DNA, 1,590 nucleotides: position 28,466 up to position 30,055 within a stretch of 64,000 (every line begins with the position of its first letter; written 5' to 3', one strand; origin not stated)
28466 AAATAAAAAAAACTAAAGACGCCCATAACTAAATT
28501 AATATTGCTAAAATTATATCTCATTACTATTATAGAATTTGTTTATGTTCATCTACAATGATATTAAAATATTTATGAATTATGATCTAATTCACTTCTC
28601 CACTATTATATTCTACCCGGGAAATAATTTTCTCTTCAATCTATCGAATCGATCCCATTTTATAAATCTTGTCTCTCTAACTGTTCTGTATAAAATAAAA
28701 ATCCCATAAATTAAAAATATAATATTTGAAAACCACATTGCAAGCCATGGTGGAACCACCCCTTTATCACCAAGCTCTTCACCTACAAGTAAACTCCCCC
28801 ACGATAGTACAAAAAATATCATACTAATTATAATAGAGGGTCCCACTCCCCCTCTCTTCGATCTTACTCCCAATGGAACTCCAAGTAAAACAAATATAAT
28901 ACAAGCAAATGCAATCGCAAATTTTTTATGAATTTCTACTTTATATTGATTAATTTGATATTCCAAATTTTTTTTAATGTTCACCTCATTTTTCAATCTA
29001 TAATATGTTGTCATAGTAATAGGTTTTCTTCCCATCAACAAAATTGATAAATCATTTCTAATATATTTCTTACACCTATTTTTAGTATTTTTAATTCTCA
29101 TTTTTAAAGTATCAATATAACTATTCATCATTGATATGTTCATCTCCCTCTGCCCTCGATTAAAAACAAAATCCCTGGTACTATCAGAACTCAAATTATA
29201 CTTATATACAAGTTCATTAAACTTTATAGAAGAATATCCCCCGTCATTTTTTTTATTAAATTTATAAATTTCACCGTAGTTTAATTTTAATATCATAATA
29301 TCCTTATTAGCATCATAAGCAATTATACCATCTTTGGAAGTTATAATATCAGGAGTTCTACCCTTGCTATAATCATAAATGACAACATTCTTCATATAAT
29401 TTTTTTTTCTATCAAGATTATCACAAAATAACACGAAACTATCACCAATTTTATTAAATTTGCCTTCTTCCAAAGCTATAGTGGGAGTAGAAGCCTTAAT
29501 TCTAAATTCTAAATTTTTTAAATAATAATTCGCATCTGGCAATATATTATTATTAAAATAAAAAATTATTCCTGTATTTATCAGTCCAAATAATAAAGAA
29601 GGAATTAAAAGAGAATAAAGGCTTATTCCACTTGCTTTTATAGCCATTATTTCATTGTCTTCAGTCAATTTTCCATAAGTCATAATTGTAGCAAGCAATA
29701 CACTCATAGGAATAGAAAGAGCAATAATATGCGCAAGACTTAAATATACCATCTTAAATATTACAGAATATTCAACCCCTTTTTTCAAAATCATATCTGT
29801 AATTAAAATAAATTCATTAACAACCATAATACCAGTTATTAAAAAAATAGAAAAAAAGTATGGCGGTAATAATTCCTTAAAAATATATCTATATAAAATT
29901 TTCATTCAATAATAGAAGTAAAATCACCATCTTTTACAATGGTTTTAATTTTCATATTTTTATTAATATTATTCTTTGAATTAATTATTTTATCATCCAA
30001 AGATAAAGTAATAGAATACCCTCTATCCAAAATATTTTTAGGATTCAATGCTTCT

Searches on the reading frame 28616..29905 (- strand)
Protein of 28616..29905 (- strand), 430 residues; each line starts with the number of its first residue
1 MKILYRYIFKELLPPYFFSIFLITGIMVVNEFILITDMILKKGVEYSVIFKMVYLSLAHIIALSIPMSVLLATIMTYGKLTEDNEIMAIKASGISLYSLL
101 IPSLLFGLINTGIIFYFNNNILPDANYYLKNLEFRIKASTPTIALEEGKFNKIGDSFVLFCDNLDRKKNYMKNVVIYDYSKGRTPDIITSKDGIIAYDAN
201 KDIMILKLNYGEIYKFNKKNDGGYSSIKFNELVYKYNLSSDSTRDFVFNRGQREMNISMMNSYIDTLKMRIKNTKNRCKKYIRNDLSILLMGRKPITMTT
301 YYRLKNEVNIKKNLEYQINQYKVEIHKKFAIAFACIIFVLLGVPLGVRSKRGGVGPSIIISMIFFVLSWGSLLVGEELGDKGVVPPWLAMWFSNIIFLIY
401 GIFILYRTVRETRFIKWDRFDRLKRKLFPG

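Call 54: search_protein_families(library=pfam, proteins=[window:28616-29905:-], max_evalue=0.00001)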
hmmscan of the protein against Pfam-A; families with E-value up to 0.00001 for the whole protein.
window:28616-29905:- (430 aa): 1 family
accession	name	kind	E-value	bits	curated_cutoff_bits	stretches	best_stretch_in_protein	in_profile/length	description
PF03739.19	LptF_LptG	-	2.5e-88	296.9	27.9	1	6-407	1-353/353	Lipopolysaccharide export system permease LptF/LptG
